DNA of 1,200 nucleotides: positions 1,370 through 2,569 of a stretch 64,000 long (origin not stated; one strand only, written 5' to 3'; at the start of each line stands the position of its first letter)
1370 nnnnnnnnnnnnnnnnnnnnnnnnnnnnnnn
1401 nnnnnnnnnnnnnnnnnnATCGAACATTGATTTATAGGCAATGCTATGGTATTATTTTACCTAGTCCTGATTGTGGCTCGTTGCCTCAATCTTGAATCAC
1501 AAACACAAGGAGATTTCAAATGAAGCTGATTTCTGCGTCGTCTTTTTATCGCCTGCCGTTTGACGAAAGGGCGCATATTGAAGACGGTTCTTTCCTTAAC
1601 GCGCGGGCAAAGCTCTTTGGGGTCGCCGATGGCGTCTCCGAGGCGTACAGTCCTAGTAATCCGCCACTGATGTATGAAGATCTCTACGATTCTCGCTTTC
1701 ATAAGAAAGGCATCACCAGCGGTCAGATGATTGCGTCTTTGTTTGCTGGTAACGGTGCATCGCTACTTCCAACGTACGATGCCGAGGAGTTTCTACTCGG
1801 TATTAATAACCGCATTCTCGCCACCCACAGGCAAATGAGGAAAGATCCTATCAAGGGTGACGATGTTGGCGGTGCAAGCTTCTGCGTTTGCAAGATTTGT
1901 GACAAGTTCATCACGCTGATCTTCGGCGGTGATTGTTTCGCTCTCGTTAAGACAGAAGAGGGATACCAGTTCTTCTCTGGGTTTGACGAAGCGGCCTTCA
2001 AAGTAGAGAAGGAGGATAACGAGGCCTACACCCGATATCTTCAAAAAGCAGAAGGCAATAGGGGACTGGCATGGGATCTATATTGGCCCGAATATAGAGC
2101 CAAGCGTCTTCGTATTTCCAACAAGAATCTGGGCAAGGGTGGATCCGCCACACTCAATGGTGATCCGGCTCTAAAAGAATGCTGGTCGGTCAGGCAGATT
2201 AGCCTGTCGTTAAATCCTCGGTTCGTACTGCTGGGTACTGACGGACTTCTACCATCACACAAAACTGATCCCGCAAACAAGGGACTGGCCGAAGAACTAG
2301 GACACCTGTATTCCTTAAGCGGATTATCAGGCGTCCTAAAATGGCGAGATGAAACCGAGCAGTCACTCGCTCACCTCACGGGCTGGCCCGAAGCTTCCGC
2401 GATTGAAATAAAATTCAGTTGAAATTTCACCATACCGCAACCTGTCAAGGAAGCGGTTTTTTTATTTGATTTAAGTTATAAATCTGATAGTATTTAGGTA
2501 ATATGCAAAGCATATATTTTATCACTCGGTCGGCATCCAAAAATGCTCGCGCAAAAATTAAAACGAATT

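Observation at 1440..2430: GC-rich (~50%) foreign island encoding a PP2C-like protein, with a strong SD, inserted in a cell-envelope glycan cluster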

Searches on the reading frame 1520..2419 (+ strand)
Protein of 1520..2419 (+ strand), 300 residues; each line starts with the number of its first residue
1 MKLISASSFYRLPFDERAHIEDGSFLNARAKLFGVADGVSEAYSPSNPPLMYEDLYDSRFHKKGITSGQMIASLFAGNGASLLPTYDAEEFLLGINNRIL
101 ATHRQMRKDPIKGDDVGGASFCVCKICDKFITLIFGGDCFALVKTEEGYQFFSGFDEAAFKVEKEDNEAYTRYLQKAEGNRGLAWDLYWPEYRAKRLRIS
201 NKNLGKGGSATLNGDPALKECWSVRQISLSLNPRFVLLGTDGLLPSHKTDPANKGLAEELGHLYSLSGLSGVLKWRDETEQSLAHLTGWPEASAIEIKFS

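Call 5: search_protein_families(library=pfam, proteins=[window:1520-2419:+], max_evalue=10)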
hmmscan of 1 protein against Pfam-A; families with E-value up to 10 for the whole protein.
window:1520-2419:+ (300 aa): 0 families
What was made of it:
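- Closest known: Bacterial PPM/PP2C Ser/Thr phosphatases. Different: Pfam does not detect this protein (call 5).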

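Call 6: search_protein_families(library=ncbifam, proteins=[window:1520-2419:+], max_evalue=10)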
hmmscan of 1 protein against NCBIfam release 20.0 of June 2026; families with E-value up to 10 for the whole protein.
window:1520-2419:+ (300 aa): 0 families
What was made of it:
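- On PPM/PP2C phosphatase superfamily: The window protein has no Pfam or NCBIfam hit even at E = 10 (calls 5, 6).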

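Call 7: find_homologous_proteins(query=window:1520-2419:+, max_evalue=0.001)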
Query window:1520-2419:+ (300 aa): 29 proteins with E <= 0.001 among 1447 candidates.
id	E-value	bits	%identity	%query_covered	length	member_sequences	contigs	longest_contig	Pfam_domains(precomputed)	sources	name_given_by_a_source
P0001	2.6e-202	689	100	100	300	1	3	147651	-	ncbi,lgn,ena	-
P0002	1.3e-164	565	79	100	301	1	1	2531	-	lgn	-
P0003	9.7e-149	513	75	100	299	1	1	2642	-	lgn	-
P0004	3.7e-142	491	72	100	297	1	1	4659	-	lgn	-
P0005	2.7e-109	383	59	100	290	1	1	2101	-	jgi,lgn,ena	-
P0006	1.4e-104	368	57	100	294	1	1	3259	-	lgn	-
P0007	2.1e-103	364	56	100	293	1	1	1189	-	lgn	-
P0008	1.5e-102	361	55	98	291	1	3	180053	-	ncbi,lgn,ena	ncbi:MAG: hypothetical protein AAB474_01575 [Patescibacteria group bacterium]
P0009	3.3e-93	330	52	100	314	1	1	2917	-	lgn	-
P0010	1.8e-91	325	54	96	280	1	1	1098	-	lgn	-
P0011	2.2e-87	311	51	100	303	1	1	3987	-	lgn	-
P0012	5.9e-86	307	49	100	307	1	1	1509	-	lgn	-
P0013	2.0e-78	282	46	100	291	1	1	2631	-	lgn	-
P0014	9.5e-78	280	50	99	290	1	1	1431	-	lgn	-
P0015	2.1e-74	269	48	94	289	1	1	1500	-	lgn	-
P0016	1.0e-73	266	44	100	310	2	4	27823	-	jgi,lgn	-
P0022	1.5e-67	246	45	100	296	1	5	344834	-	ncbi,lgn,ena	-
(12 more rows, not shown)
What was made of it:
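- Closest known: PP2C_2. Different: The window protein and its 29 close relatives fall below every Pfam threshold (calls 5, 7).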

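Call 8: search_solved_structures(query=window:1520-2419:+, max_evalue=10)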
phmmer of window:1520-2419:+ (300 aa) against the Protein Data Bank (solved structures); distinct sequences matched with E-value up to 10: 0.

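Call 9: search_protein_families(library=phrogs, proteins=[window:1520-2419:+], max_evalue=10)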
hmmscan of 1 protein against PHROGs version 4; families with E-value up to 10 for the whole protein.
window:1520-2419:+ (300 aa): 0 families

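Call 10: search_protein_families(library=padloc, proteins=[window:1520-2419:+], max_evalue=10)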
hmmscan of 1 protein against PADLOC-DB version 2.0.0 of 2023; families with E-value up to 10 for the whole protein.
window:1520-2419:+ (300 aa): 0 families
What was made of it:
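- The window protein itself has no hit in Pfam, NCBIfam, PHROGs, PADLOC or PDB sequences (calls 5, 6, 8-10). There is no PADLOC or PHROG hit (calls 9, 10).
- Tried and rejected: Pfam, NCBIfam, PHROGs, PADLOC and phmmer against PDB all returned nothing for the window protein (calls 5, 6, 8-10).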

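Call 12: find_encoding_contigs(protein=P0001, flank=10000, max_places=4)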
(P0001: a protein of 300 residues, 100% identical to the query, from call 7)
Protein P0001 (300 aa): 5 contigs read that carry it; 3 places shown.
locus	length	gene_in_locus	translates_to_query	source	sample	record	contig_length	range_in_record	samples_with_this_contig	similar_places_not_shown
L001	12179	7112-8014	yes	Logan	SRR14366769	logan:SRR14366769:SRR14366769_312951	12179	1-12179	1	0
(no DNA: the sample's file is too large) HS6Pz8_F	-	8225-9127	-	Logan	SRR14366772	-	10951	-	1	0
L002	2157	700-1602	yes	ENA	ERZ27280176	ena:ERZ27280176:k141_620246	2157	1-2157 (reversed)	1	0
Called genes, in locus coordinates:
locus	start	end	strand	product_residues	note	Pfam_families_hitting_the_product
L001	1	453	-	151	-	?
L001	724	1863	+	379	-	PF13439:Glyco_transf_4, PF13579:Glyco_trans_4_4 (weak), PF20706:GT4-conflict, PF00534:Glycos_transf_1, PF13692:Glyco_trans_1_4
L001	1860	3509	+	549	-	-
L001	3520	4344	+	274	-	PF01073:3Beta_HSD, PF01370:Epimerase, PF02719:Polysacc_synt_2, PF04321:RmlD_sub_bind, PF13460:NAD_binding_10 (weak), PF16363:GDP_Man_Dehyd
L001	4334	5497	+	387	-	PF13477:Glyco_trans_4_2, PF13579:Glyco_trans_4_4 (weak), PF00534:Glycos_transf_1, PF13692:Glyco_trans_1_4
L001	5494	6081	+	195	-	PF00583:Acetyltransf_1, PF13508:Acetyltransf_7, PF08445:FR47 (weak), PF13673:Acetyltransf_10 (weak)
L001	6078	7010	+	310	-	PF00953:Glycos_transf_4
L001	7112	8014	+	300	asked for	-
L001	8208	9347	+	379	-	PF00155:Aminotran_1_2, PF01041:DegT_DnrJ_EryC1, PF00266:Aminotran_5, PF01053:Cys_Met_Meta_PP (weak), PF01212:Beta_elim_lyase (weak)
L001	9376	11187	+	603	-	PF13727:CoA_binding_3, PF01073:3Beta_HSD, PF01370:Epimerase, PF02719:Polysacc_synt_2, PF04321:RmlD_sub_bind, PF16363:GDP_Man_Dehyd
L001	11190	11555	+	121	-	PF00456:Transketolase_N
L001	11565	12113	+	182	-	-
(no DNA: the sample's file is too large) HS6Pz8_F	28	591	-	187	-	PF00908:dTDP_sugar_isom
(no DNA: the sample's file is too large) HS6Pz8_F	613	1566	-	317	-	PF01370:Epimerase, PF02719:Polysacc_synt_2, PF04321:RmlD_sub_bind, PF01073:3Beta_HSD, PF16363:GDP_Man_Dehyd, PF07993:NAD_binding_4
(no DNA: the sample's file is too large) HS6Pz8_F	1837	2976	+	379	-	PF13439:Glyco_transf_4, PF13579:Glyco_trans_4_4 (weak), PF20706:GT4-conflict, PF00534:Glycos_transf_1, PF13692:Glyco_trans_1_4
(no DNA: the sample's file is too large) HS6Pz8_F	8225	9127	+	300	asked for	-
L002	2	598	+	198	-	?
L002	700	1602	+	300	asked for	-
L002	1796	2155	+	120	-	?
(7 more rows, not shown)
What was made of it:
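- On Recently acquired genomic island from a distant donor: The neighbours are glycan enzymes (call 12).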

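Call 13: find_encoding_contigs(protein=P0008, flank=10000, max_places=3)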
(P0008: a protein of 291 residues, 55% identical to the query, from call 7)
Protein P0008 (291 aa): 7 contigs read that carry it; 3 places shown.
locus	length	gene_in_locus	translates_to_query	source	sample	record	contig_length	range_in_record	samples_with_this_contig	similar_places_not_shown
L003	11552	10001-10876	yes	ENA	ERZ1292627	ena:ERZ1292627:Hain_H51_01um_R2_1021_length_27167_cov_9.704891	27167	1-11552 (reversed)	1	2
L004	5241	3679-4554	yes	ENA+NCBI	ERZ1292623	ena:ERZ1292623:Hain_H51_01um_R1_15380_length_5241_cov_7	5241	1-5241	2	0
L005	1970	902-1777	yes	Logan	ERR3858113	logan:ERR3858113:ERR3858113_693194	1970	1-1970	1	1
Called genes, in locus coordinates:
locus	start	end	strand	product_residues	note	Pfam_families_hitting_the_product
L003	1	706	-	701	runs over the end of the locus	PF00009:GTP_EFTU, PF22042:EF-G_D2, PF03144:GTP_EFTU_D2, PF14492:EFG_III, PF16658:RF3_C (weak), PF03764:EFG_IV, PF00679:EFG_C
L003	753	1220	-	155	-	PF00177:Ribosomal_S7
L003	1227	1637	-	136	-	PF00164:Ribosom_S12_S23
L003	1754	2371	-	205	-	PF02163:Peptidase_M50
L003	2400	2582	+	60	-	PF00830:Ribosomal_L28 (weak)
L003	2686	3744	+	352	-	PF00814:TsaD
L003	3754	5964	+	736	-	PF00133:tRNA-synt_1, PF01406:tRNA-synt_1e (faint), PF09334:tRNA-synt_1g, PF08264:Anticodon_1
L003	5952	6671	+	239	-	PF13367:PrsW-protease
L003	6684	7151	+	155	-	PF00011:HSP20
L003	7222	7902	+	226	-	-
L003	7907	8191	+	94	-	-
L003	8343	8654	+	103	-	PF12647:RNHCP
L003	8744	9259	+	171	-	PF01928:CYTH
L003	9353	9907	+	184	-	PF14378:PAP2_3 (faint), PF01569:PAP2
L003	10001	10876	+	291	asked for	-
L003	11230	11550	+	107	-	?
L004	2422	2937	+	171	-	PF01928:CYTH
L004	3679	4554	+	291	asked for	-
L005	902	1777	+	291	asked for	-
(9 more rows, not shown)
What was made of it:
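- In L003 it follows a PAP2 lipid-phosphate phosphatase (call 13).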

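Call 14: find_encoding_contigs(protein=P0022, flank=10000, max_places=3)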
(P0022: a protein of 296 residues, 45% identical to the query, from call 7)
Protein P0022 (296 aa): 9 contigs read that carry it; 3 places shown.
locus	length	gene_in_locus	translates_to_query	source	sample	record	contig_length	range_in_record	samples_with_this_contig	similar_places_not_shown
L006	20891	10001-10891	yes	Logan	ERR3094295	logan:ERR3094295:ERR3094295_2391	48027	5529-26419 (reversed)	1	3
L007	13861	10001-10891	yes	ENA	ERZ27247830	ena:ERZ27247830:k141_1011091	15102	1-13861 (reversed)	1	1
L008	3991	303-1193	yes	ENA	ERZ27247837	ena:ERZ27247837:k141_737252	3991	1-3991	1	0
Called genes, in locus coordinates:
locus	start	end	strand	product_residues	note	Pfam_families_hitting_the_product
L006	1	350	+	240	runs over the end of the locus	PF08889:WbqC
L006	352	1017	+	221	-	PF02585:PIG-L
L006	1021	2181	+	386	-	PF13477:Glyco_trans_4_2, PF13439:Glyco_transf_4, PF13579:Glyco_trans_4_4, PF00534:Glycos_transf_1, PF13692:Glyco_trans_1_4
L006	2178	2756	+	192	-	PF00583:Acetyltransf_1, PF13508:Acetyltransf_7, PF08445:FR47 (faint), PF13673:Acetyltransf_10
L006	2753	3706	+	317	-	PF00953:Glycos_transf_4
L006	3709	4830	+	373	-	PF00155:Aminotran_1_2, PF01041:DegT_DnrJ_EryC1, PF01053:Cys_Met_Meta_PP (weak)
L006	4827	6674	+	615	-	PF13727:CoA_binding_3, PF00106:adh_short (weak), PF01073:3Beta_HSD, PF01370:Epimerase, PF02719:Polysacc_synt_2, PF04321:RmlD_sub_bind, PF08659:KR (weak), PF16363:GDP_Man_Dehyd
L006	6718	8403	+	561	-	PF01471:PG_binding_1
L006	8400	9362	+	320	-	PF01565:FAD_binding_4, PF02873:MurB_C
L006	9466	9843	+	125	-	PF02482:Ribosomal_S30AE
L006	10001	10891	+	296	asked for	-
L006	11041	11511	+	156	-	-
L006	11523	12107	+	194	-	-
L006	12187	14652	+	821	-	PF07517:SecA_DEAD, PF01043:SecA_PP_bind, PF21090:P-loop_SecA, PF07516:SecA_SW, PF02810:SEC-C (weak)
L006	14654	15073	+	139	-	PF00293:NUDIX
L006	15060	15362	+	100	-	-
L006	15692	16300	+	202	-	PF03167:UDG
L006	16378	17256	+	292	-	PF00188:CAP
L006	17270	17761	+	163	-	PF00149:Metallophos (faint), PF12850:Metallophos_2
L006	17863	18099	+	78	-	-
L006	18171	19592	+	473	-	PF21760:SecD_1st, PF22599:SecDF_P1_head, PF03176:MMPL, PF02355:SecD_SecF_C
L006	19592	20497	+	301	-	PF07549:Sec_GG, PF02355:SecD_SecF_C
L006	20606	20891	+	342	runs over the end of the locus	PF04545:Sigma70_r4, PF05066:HARE-HTH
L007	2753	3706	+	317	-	PF00953:Glycos_transf_4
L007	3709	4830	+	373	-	PF00155:Aminotran_1_2, PF01041:DegT_DnrJ_EryC1, PF01053:Cys_Met_Meta_PP (weak)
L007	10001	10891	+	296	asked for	-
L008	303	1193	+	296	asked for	-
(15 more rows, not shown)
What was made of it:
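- On Recently acquired genomic island from a distant donor: In L006, WecA-like (ends 3706) and DegT (starts 3709) are adjacent (call 14).
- Checked: In the syntenic relative L006 these two genes are 2 nt apart (call 14).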

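Call 21: find_encoding_contigs(protein=P0002, flank=10000, max_places=3)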
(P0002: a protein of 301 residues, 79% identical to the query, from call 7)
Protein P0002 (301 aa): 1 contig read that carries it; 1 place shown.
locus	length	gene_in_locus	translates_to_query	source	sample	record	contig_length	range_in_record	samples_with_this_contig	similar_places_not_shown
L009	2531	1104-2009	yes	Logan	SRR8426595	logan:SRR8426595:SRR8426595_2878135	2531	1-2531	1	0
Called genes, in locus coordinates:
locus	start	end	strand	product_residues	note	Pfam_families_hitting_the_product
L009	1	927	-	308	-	?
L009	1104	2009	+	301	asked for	-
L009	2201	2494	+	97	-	PF01541:GIY-YIG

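Call 22: find_encoding_contigs(protein=P0004, flank=10000, max_places=3)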
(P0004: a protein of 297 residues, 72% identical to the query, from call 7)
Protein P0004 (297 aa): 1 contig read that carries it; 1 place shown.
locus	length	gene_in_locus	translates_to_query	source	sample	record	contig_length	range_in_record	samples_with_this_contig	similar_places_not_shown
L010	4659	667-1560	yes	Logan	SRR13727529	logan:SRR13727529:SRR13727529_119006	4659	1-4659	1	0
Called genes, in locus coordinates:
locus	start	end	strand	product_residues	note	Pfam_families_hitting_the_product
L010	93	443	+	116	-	PF19673:DUF6176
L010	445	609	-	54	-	-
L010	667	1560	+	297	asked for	-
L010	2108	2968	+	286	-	-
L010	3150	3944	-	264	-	-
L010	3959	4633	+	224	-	PF09335:VTT_dom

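Call 23: find_encoding_contigs(protein=P0016, flank=10000, max_places=3)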
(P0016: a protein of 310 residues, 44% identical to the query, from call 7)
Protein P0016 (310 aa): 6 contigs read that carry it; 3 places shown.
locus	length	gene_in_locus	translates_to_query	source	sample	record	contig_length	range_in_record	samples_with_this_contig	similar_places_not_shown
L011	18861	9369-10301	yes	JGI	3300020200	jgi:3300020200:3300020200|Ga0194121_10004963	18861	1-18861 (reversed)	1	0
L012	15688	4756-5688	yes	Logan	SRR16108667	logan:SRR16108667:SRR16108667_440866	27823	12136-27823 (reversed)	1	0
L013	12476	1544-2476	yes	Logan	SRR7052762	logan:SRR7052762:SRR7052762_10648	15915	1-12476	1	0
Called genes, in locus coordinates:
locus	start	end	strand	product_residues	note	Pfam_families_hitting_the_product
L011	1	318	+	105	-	?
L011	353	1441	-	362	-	PF00535:Glycos_transf_2, PF13641:Glyco_tranf_2_3 (weak)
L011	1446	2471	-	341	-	PF00852:Glyco_transf_10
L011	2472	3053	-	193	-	PF00908:dTDP_sugar_isom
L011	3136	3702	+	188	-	-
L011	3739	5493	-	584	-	PF00483:NTP_transferase, PF12804:NTP_transf_3 (faint), PF01073:3Beta_HSD, PF01370:Epimerase, PF02719:Polysacc_synt_2, PF04321:RmlD_sub_bind, PF16363:GDP_Man_Dehyd, PF07993:NAD_binding_4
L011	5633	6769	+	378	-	PF13439:Glyco_transf_4, PF20706:GT4-conflict, PF00534:Glycos_transf_1, PF13692:Glyco_trans_1_4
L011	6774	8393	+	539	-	-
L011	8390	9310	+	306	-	PF01073:3Beta_HSD, PF01370:Epimerase, PF02719:Polysacc_synt_2, PF04321:RmlD_sub_bind, PF07993:NAD_binding_4 (faint), PF13460:NAD_binding_10, PF16363:GDP_Man_Dehyd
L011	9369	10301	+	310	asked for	-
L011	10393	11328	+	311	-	PF04321:RmlD_sub_bind, PF01073:3Beta_HSD, PF01370:Epimerase, PF02719:Polysacc_synt_2, PF07993:NAD_binding_4 (faint), PF13460:NAD_binding_10, PF16363:GDP_Man_Dehyd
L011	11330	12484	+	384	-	PF13477:Glyco_trans_4_2, PF13439:Glyco_transf_4, PF13579:Glyco_trans_4_4, PF00534:Glycos_transf_1, PF13692:Glyco_trans_1_4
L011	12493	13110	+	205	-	PF02397:Bac_transf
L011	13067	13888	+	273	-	PF01209:Ubie_methyltran, PF05401:NodS (weak), PF05175:MTS (weak), PF13489:Methyltransf_23, PF13847:Methyltransf_31, PF08241:Methyltransf_11, PF08242:Methyltransf_12, PF13649:Methyltransf_25, +2 more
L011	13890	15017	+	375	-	PF01041:DegT_DnrJ_EryC1, PF00155:Aminotran_1_2, PF01053:Cys_Met_Meta_PP (weak), PF01212:Beta_elim_lyase (weak)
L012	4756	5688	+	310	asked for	-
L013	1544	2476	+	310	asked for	-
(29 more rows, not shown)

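Call 28: predict_structure(alignment_id=A1)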
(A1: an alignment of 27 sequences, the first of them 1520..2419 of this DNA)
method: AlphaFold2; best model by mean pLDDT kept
length: 300 residues; sequences in the alignment: 27
mean_pLDDT: 94.4   pTM: 0.92
mean pLDDT of the five models: 94.4, 93.9, 93.0, 92.7, 91.0
residues with pLDDT >= 90: 271; 70-90: 20; 50-70: 9; < 50: 0
segments of 3 or more residues with pLDDT < 50: none
pLDDT, mean of each block of 10 residues (from residue 1): 95 93 97 97 93 70 87 97 95 98 96 96 97 97 98 93 94 97 96 96 94 97 97 98 92 93 97 95 86 97
secondary structure, 60 per line:
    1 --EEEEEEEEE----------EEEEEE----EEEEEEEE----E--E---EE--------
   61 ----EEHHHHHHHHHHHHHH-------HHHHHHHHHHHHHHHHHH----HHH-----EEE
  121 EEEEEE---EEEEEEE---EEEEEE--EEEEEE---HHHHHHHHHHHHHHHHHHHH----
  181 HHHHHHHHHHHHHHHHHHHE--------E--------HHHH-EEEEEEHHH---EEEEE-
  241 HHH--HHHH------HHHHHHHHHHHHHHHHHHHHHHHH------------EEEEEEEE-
elements in order: E3-11 E22-27 E32-39 H67-80 H88-105 E118-126 E130-136 E140-145 E148-153 H157-176 H181-199 H218-221 E223-228 E235-239 H246-249 H256-279 E292-299
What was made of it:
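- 1520..2422 (+): ORF X: 300-aa divergent PPM/PP2C-type phosphatase. It is cytoplasmic (no signal peptide or TM segment seen) and has a helical insert of about 65 residues (157-222) at the flap position. AF2 pLDDT 94.4, pTM 0.92 (call 28).
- On PPM/PP2C phosphatase superfamily: AF2 model with pLDDT 94.4 and pTM 0.92 (call 28).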

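Call 31: find_related_loci(query=A2, collection=genome_contigs, flank=10000)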
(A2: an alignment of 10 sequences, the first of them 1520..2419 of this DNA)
Query A2 (300 aa) in genome_contigs; peptide patterns used: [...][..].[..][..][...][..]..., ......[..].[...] (x = any residue, [..] = any of these).
90 stretches matched a pattern; 3 encode a relative of the query (tblastn E <= 1e-3); 3 distinct loci.
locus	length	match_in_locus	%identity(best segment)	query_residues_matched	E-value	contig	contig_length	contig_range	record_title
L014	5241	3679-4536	55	1-295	7e-111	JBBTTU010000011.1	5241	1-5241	MAG: Patescibacteria group bacterium isolate H51-bin151_1 H51_bin151_1_000000000011, whole genome shotgun sequence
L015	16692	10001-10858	45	4-300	4e-76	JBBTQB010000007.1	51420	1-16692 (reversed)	MAG: Patescibacteria group bacterium isolate H51-bin038_1 H51_bin038_1_000000000007, whole genome shotgun sequence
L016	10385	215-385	60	103-159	8e-19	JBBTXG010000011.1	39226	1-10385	MAG: Patescibacteria group bacterium isolate H51-bin334_1 H51_bin334_1_000000000011, whole genome shotgun sequence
